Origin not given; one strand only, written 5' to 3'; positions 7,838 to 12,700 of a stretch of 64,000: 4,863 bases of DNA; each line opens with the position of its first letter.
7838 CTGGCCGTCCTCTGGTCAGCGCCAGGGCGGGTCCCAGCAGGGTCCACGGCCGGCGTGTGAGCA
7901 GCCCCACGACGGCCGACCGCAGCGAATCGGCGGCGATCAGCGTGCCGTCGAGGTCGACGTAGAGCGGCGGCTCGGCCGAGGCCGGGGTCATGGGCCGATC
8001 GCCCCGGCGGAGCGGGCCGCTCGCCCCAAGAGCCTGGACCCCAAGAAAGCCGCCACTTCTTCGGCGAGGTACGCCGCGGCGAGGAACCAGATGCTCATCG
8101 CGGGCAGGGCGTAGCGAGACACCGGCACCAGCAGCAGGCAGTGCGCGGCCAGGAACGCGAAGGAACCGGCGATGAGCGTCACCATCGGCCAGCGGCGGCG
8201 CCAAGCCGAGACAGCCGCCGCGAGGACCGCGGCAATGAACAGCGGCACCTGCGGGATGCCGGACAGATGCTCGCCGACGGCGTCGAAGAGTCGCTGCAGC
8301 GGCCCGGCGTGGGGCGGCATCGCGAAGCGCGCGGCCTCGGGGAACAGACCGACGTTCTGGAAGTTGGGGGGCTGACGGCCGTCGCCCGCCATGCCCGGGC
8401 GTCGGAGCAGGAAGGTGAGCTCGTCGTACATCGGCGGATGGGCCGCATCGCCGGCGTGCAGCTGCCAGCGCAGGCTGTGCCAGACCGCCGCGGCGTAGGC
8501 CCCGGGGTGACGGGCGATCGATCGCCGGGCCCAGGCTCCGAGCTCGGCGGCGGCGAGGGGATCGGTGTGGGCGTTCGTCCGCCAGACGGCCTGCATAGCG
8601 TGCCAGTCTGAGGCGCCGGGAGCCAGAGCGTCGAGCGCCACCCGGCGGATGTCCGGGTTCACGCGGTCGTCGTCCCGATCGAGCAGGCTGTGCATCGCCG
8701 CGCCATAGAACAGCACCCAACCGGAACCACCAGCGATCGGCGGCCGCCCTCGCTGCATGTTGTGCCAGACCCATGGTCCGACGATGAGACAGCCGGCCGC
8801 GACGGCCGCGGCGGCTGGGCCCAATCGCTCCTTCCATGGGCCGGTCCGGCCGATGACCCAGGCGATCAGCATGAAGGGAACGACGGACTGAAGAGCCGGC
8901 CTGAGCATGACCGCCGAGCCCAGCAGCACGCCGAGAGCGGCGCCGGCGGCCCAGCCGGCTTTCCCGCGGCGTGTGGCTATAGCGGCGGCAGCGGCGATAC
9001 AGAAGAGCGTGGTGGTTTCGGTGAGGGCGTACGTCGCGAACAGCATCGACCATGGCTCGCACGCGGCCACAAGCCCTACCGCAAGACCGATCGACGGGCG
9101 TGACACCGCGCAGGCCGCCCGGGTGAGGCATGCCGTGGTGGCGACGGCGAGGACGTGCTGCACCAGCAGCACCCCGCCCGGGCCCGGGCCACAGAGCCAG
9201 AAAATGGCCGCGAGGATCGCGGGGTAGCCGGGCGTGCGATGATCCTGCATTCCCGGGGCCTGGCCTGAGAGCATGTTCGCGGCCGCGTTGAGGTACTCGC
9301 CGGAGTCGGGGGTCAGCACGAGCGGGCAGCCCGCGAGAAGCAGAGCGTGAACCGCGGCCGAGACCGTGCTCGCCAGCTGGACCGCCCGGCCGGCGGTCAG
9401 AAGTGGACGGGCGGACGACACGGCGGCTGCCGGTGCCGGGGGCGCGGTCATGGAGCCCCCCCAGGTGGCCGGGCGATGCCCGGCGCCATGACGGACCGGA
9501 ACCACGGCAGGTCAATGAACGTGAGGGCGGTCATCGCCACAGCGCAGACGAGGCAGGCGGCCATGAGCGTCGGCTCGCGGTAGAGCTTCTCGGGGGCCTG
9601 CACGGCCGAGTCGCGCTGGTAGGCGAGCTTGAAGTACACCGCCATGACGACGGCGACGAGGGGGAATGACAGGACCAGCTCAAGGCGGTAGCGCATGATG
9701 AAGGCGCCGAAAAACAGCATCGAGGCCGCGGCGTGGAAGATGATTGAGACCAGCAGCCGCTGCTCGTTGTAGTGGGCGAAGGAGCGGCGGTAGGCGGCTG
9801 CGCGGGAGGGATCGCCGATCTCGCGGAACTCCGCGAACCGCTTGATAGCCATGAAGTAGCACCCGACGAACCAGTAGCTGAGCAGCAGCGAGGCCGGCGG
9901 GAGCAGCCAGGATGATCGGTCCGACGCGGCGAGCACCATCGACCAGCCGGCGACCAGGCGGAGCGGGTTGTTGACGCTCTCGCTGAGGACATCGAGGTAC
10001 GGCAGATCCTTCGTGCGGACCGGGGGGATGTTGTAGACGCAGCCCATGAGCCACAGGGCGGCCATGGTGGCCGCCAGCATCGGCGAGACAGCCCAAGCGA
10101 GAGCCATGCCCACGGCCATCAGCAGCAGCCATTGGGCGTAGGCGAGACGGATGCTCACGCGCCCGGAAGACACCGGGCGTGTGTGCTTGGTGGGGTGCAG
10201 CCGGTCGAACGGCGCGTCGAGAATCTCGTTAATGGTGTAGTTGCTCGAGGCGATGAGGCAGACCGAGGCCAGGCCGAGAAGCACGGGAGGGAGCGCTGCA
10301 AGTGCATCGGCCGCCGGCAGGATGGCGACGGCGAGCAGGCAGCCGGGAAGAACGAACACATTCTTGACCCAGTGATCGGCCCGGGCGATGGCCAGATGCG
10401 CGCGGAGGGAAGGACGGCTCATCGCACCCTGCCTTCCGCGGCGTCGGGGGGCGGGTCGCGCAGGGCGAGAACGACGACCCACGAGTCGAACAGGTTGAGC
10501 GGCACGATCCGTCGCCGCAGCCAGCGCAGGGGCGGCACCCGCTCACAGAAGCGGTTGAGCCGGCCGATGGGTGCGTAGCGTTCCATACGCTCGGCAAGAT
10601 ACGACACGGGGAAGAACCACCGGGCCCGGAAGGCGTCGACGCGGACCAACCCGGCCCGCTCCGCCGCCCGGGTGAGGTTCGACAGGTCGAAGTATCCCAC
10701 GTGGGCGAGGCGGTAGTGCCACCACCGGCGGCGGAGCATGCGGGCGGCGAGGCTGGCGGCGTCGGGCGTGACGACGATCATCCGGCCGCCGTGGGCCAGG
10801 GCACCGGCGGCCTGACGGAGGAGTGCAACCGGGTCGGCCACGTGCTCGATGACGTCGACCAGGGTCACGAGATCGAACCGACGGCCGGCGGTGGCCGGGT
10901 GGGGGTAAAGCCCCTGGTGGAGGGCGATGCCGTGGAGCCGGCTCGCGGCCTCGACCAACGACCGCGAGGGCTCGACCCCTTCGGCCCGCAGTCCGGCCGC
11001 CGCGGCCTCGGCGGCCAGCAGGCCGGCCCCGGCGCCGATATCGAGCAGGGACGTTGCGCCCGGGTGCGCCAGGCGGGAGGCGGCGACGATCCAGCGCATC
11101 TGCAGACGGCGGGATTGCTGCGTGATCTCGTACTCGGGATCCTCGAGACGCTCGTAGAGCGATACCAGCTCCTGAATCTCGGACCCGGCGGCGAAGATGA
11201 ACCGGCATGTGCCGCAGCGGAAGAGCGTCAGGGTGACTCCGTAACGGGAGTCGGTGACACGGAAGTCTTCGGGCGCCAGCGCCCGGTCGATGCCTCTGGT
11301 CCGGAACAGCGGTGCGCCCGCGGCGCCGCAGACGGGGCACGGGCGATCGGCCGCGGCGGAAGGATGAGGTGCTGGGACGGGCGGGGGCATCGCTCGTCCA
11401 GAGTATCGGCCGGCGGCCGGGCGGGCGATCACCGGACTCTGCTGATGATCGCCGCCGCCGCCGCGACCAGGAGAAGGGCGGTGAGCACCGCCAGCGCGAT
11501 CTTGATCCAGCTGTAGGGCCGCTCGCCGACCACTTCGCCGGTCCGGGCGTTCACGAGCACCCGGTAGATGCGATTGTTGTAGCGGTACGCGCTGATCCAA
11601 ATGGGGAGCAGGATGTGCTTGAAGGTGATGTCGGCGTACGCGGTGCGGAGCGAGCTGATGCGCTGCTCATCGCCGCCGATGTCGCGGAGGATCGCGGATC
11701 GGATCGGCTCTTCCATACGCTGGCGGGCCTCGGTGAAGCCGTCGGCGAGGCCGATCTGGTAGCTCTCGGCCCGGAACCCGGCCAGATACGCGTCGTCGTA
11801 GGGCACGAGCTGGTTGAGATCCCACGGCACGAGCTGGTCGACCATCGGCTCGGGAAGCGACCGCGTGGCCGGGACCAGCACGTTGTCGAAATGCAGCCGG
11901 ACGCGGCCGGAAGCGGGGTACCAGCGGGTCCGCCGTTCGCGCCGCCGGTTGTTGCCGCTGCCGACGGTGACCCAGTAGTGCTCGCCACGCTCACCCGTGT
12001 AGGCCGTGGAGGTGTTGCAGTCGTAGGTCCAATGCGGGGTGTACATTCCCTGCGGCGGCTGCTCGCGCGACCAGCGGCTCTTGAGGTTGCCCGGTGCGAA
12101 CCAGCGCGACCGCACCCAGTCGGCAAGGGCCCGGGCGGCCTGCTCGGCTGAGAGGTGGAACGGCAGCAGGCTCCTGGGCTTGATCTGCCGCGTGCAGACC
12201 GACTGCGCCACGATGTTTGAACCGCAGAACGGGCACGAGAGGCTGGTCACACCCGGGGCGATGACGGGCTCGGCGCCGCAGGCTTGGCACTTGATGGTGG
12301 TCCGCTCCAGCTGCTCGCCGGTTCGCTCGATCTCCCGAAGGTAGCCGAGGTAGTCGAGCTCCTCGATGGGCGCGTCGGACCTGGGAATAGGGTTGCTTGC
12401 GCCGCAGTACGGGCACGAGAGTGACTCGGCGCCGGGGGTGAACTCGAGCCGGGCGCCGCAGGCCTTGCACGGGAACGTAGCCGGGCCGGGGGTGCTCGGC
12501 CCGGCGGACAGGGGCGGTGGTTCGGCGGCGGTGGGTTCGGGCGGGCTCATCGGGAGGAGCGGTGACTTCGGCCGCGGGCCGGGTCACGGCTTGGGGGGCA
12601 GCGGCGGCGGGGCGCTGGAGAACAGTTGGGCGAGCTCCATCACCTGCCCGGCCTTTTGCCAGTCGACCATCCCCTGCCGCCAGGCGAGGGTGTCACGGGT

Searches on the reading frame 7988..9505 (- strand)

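Call 15: search_protein_families(library=pfam, proteins=[window:7988-9505:-], max_evalue=0.001)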
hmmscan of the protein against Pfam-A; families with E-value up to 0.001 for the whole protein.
window:7988-9505:- (505 aa): 1 family
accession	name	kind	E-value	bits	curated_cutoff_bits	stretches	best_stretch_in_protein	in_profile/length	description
PF13231.12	PMT_2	-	0.0005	20.7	26.1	1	90-247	2-159/160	Dolichyl-phosphate-mannose-protein mannosyltransferase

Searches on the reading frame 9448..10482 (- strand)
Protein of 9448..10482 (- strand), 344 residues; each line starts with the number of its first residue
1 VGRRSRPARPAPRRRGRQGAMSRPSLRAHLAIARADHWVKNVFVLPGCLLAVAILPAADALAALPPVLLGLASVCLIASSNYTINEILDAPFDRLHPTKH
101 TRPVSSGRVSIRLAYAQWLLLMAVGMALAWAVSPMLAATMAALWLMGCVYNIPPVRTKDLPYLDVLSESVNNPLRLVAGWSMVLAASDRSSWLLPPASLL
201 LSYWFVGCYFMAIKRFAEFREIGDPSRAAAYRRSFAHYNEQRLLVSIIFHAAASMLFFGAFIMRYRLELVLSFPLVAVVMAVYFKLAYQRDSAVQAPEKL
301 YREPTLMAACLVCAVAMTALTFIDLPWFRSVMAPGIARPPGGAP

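Call 15: search_protein_families(library=pfam, proteins=[window:9448-10482:-], max_evalue=0.001)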
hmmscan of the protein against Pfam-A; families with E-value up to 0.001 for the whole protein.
window:9448-10482:- (344 aa): 1 family
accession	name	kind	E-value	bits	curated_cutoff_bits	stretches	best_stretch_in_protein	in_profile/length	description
PF01040.23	UbiA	-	3.2e-23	82.8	34.2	1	49-293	6-238/250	UbiA prenyltransferase family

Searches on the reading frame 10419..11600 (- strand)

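Call 15: search_protein_families(library=pfam, proteins=[window:10419-11600:-], max_evalue=0.001)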
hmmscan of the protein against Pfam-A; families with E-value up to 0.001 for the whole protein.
window:10419-11600:- (393 aa): 5 families
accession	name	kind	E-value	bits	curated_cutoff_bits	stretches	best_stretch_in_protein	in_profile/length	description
PF13489.12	Methyltransf_23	-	3.7e-25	89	27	1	176-319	15-160/164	Methyltransferase domain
PF08242.18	Methyltransf_12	-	2.3e-11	44.7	30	1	186-273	1-97/98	Methyltransferase domain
PF08241.18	Methyltransf_11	-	6.7e-11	43.1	21.2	1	186-276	1-95/95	Methyltransferase domain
PF13649.12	Methyltransf_25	-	1.3e-08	35.8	27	1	186-272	2-97/97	Methyltransferase domain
PF13847.12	Methyltransf_31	-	4.9e-07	30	27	1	182-284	4-118/145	Methyltransferase domain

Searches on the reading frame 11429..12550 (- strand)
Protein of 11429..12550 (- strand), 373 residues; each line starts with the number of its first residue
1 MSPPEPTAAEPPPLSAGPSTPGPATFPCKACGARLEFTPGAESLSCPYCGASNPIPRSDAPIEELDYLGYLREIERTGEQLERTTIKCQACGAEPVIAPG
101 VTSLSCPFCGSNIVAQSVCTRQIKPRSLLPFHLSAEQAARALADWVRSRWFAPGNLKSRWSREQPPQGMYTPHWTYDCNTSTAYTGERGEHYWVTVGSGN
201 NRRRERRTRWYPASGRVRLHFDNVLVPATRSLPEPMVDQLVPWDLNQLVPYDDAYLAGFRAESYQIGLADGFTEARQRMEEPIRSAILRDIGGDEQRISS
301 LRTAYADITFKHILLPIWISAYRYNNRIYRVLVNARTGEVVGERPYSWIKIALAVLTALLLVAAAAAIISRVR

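Call 15: search_protein_families(library=pfam, proteins=[window:11429-12550:-], max_evalue=0.001)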
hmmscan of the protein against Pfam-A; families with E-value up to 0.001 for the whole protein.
window:11429-12550:- (373 aa): 2 families
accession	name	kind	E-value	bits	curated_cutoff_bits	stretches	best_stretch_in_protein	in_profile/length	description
PF07295.17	DUF1451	-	0.00021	21.9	26.1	0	21-52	109-140/146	Zinc-ribbon containing domain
PF12773.13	DZR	-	0.00037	21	27.3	0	28-54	15-35/45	Double zinc ribbon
